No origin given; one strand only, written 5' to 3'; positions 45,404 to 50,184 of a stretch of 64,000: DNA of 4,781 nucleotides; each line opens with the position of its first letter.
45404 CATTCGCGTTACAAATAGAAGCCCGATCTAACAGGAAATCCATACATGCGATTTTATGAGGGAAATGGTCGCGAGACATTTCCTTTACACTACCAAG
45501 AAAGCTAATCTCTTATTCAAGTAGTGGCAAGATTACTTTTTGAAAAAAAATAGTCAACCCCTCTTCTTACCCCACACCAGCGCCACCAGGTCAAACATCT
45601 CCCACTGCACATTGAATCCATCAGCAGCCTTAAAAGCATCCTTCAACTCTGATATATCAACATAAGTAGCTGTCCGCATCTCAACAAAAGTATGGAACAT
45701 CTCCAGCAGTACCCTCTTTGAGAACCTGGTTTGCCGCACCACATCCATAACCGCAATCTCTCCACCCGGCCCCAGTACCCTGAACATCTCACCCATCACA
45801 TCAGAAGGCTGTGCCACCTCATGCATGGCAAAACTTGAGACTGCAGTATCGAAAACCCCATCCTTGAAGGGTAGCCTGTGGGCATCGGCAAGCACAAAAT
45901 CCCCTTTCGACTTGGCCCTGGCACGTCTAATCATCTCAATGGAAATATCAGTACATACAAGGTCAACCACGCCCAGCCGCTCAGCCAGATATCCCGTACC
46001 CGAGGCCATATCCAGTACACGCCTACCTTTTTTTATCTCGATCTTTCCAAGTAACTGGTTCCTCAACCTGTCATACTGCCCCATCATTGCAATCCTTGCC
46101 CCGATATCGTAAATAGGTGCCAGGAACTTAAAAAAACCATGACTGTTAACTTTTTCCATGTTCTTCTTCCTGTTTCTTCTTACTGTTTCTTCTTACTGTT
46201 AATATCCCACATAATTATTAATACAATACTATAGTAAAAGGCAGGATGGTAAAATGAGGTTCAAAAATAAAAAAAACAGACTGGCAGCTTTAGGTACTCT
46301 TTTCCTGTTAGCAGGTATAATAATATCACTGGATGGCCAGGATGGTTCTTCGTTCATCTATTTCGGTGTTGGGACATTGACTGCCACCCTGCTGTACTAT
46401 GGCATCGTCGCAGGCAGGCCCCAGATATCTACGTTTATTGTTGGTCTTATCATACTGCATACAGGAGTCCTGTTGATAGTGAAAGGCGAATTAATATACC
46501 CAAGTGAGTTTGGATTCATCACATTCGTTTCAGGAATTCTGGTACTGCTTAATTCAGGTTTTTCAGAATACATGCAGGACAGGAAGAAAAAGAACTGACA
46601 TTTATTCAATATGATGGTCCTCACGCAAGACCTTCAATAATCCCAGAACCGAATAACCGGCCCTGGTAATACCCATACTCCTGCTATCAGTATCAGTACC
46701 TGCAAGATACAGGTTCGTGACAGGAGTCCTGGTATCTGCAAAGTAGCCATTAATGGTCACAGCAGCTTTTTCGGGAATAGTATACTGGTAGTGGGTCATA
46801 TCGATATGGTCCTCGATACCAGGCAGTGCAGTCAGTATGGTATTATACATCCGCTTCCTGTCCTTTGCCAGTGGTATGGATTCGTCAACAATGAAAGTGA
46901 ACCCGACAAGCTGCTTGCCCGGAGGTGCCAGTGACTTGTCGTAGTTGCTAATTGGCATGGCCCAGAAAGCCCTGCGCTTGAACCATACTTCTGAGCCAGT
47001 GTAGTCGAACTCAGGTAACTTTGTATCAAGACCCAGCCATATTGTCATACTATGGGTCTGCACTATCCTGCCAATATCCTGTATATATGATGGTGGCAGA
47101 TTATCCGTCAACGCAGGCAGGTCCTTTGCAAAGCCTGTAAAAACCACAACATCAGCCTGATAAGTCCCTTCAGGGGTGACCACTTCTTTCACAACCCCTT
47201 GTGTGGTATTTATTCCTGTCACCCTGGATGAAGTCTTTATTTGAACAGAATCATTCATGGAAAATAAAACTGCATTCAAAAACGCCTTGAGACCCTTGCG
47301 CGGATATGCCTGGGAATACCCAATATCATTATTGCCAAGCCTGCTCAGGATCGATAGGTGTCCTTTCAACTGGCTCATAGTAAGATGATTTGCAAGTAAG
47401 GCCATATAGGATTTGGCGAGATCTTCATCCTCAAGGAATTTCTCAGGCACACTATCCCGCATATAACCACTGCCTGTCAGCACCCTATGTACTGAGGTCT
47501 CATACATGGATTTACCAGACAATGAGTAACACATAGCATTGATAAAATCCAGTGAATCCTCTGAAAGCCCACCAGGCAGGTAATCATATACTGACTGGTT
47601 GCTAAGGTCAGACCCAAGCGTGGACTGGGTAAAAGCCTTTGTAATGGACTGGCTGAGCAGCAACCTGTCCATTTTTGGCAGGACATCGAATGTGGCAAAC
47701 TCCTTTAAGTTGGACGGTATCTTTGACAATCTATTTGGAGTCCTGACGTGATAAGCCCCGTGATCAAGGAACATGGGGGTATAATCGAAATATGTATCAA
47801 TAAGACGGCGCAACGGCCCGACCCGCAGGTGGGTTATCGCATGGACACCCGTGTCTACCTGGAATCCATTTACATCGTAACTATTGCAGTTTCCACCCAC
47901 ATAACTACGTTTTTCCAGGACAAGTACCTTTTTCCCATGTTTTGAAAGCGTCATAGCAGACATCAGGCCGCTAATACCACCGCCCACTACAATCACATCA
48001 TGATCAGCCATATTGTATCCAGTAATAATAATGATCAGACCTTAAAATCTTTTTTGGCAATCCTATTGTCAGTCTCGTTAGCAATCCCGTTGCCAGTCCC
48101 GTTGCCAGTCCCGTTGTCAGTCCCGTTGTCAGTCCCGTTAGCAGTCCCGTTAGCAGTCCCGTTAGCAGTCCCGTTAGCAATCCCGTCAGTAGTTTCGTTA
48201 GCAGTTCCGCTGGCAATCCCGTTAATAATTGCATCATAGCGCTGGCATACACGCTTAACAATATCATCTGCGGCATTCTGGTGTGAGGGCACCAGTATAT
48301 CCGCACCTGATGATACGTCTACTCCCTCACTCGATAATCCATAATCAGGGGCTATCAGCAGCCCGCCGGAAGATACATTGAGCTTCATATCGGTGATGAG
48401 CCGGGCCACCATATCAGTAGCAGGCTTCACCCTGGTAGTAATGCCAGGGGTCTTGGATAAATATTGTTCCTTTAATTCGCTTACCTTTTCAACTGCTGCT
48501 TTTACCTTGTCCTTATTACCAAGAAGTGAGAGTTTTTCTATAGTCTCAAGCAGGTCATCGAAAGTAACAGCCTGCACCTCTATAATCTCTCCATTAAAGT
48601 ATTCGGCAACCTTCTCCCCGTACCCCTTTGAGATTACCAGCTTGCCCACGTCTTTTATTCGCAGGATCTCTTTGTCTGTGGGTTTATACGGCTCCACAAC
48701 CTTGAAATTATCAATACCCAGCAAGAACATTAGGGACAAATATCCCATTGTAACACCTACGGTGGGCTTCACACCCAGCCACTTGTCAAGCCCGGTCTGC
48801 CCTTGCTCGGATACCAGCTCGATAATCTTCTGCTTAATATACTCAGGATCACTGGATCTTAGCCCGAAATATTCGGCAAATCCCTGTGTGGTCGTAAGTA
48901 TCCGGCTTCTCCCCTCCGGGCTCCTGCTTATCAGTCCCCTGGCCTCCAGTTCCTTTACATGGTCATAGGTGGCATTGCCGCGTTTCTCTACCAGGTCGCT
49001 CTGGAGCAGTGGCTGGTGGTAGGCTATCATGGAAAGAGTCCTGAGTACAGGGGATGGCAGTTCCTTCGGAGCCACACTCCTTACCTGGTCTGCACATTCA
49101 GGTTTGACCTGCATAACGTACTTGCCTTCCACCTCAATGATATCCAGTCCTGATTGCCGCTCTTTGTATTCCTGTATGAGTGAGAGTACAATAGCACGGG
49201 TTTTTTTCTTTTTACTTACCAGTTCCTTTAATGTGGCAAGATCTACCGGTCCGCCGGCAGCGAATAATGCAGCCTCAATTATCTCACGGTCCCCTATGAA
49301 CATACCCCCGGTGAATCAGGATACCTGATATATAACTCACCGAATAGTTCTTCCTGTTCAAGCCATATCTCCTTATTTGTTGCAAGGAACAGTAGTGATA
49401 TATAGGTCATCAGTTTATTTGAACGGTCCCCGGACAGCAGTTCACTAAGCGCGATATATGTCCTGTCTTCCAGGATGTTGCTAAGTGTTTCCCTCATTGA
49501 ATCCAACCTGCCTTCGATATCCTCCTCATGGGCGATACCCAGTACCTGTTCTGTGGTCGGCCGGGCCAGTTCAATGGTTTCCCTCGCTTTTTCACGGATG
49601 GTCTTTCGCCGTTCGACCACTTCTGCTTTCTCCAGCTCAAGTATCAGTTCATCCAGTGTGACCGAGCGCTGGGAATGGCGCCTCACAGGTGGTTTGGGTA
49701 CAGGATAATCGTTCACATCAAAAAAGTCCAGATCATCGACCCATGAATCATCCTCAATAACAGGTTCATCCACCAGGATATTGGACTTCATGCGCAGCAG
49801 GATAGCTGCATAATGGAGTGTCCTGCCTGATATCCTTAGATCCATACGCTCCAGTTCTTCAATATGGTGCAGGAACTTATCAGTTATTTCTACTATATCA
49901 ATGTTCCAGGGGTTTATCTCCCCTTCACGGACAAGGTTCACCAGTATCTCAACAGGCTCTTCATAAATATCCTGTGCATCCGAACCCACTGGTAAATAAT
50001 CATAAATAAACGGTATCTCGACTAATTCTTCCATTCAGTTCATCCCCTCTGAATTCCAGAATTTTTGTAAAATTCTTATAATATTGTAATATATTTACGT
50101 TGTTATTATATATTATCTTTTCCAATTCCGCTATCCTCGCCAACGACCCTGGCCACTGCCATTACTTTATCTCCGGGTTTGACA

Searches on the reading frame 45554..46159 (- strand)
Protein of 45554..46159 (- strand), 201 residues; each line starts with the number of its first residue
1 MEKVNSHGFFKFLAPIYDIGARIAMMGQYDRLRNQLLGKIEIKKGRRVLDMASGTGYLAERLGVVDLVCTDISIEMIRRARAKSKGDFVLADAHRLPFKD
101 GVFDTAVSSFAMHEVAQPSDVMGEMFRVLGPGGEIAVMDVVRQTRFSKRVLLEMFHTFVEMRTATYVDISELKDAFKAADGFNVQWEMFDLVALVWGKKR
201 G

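Call 26: search_protein_families(library=pfam, proteins=[window:45554-46159:-], max_evalue=0.001)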
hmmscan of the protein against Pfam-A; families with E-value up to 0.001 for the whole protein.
window:45554-46159:- (201 aa): 9 families
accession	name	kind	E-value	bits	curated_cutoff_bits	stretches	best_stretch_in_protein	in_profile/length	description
PF08241.18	Methyltransf_11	-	2.5e-19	70.1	21.2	1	49-136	1-94/95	Methyltransferase domain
PF13649.12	Methyltransf_25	-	3.3e-17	63.4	27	1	48-133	1-97/97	Methyltransferase domain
PF01209.24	Ubie_methyltran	-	6.4e-17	62.1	20.1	1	7-157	10-171/233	ubiE/COQ5 methyltransferase family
PF13847.12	Methyltransf_31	-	6.1e-15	55.6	27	1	42-154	1-126/145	Methyltransferase domain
PF13489.12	Methyltransf_23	-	1.7e-13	51.1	27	1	28-183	8-160/164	Methyltransferase domain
PF08242.18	Methyltransf_12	-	8.3e-09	36.5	30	1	49-134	1-97/98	Methyltransferase domain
PF01135.25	PCMT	-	0.00013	22.2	20.3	1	38-133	67-167/210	Protein-L-isoaspartate(D-aspartate) O-methyltransferase (PCMT)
PF20922.3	Anamorsin_N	-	0.00034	20.8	27.1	1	98-173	47-123/163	Anamorsin, N-terminal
PF07021.18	MetW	-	0.00036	20.7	21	1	42-128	11-101/193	Methionine biosynthesis protein MetW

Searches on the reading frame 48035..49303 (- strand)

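Call 55: search_protein_families(library=pfam, proteins=[window:48035-49303:-], max_evalue=1e-8)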
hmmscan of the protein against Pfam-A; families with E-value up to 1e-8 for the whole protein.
window:48035-49303:- (422 aa): 1 family
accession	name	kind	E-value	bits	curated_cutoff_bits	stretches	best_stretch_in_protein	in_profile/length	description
PF04079.22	SMC_ScpB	-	1.7e-38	132.2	27.4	1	8-151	2-154/160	Segregation and condensation complex subunit ScpB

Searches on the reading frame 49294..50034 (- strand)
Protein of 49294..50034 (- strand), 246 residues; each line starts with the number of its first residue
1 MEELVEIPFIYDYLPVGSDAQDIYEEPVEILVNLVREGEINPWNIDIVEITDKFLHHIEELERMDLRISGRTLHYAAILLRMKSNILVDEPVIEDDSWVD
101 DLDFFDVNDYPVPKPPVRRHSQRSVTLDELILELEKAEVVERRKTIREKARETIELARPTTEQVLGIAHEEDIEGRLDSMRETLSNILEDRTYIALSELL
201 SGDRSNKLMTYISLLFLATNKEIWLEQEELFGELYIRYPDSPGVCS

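Call 55: search_protein_families(library=pfam, proteins=[window:49294-50034:-], max_evalue=1e-8)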
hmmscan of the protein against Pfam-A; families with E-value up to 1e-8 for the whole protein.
window:49294-50034:- (246 aa): 1 family
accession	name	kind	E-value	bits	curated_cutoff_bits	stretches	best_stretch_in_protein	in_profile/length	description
PF02616.19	SMC_ScpA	-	8.7e-21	75.4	24.6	1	34-101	1-71/232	Segregation and condensation protein ScpA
